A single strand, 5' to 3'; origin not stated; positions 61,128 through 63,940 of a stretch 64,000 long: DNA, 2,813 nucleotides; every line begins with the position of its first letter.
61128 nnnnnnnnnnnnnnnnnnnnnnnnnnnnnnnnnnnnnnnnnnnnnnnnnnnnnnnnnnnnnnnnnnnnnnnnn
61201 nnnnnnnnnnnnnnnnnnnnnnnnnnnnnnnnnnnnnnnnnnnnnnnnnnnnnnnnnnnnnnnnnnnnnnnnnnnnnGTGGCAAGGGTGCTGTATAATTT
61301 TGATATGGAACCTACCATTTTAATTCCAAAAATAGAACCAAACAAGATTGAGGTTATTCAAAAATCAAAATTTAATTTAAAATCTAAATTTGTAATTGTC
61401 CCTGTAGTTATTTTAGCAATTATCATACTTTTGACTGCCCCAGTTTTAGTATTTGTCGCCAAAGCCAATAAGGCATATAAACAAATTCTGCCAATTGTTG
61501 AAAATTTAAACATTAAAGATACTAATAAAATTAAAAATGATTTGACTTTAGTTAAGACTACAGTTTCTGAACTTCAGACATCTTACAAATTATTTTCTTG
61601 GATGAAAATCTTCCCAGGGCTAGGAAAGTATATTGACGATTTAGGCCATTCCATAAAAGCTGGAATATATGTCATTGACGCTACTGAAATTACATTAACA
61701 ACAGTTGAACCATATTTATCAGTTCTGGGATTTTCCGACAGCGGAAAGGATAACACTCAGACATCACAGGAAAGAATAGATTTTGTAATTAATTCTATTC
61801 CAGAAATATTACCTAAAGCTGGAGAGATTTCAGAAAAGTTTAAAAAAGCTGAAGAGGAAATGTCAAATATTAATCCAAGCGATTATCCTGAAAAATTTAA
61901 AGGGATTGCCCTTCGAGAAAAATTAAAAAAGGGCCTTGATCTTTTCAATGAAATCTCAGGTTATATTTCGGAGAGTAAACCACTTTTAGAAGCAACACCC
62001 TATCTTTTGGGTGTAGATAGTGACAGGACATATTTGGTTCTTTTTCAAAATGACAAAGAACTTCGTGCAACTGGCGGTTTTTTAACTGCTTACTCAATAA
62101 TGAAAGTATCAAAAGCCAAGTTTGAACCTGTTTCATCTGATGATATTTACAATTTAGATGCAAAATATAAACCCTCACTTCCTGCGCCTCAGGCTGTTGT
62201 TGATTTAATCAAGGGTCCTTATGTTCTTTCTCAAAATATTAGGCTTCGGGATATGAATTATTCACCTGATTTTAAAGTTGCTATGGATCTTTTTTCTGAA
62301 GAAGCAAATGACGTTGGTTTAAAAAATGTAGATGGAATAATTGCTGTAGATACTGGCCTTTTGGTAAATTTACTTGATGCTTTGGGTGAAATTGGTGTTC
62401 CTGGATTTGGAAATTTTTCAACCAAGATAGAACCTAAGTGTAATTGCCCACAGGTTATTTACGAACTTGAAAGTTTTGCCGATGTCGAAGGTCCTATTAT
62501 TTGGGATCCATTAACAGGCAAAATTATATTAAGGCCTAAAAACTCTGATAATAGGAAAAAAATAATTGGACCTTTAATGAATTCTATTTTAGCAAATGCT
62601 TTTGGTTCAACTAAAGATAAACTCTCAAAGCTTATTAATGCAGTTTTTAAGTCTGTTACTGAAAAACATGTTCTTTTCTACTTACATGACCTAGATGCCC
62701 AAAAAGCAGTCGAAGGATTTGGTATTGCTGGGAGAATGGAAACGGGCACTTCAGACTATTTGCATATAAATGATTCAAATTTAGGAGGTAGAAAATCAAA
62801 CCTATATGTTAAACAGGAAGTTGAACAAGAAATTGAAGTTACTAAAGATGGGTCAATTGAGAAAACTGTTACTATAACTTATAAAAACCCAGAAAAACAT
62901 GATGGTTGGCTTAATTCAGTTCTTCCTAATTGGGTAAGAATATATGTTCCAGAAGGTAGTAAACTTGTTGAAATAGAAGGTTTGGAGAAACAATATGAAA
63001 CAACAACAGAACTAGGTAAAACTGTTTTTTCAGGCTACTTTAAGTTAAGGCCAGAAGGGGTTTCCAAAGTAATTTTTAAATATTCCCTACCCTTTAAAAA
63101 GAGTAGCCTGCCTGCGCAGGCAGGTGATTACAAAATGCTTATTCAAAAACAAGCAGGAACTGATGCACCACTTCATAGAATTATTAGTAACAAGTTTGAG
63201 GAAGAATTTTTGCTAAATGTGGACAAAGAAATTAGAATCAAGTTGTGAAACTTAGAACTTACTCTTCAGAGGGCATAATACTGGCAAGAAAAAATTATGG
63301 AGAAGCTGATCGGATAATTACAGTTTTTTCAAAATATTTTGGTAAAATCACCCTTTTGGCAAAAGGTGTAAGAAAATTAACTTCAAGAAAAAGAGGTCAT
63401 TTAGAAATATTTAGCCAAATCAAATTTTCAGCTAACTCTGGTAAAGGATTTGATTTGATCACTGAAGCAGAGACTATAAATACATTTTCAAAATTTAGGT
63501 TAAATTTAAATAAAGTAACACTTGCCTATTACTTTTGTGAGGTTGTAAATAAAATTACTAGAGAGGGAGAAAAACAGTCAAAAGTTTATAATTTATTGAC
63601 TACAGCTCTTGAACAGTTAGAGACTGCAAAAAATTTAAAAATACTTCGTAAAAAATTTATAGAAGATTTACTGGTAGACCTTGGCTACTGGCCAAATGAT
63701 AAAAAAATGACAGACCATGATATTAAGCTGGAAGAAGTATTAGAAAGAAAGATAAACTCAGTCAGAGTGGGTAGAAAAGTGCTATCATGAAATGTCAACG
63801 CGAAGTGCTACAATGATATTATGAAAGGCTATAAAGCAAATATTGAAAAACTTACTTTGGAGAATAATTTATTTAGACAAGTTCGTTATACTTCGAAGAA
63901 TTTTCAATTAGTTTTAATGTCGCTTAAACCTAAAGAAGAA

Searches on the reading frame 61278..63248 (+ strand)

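Call 55: search_protein_families(library=pfam, proteins=[window:61278-63248:+], max_evalue=0.0001)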
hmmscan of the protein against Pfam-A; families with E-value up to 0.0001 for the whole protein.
window:61278-63248:+ (656 aa): 1 family
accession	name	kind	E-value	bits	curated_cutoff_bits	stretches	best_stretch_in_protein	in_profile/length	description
PF13196.11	DUF4012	-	5.4e-19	69.6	28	1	248-376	2-126/144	Protein of unknown function (DUF4012)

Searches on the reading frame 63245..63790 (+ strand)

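Call 55: search_protein_families(library=pfam, proteins=[window:63245-63790:+], max_evalue=0.0001)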
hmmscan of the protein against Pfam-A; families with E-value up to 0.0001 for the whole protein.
window:63245-63790:+ (181 aa): 2 families
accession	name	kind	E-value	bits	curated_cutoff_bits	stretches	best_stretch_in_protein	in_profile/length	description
PF11967.14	RecO_N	-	6.3e-21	74.6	27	1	5-81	3-80/80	Recombination protein O N terminal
PF02565.21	RecO_C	-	2e-09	37.8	22.1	1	86-151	2-67/157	Recombination protein O C terminal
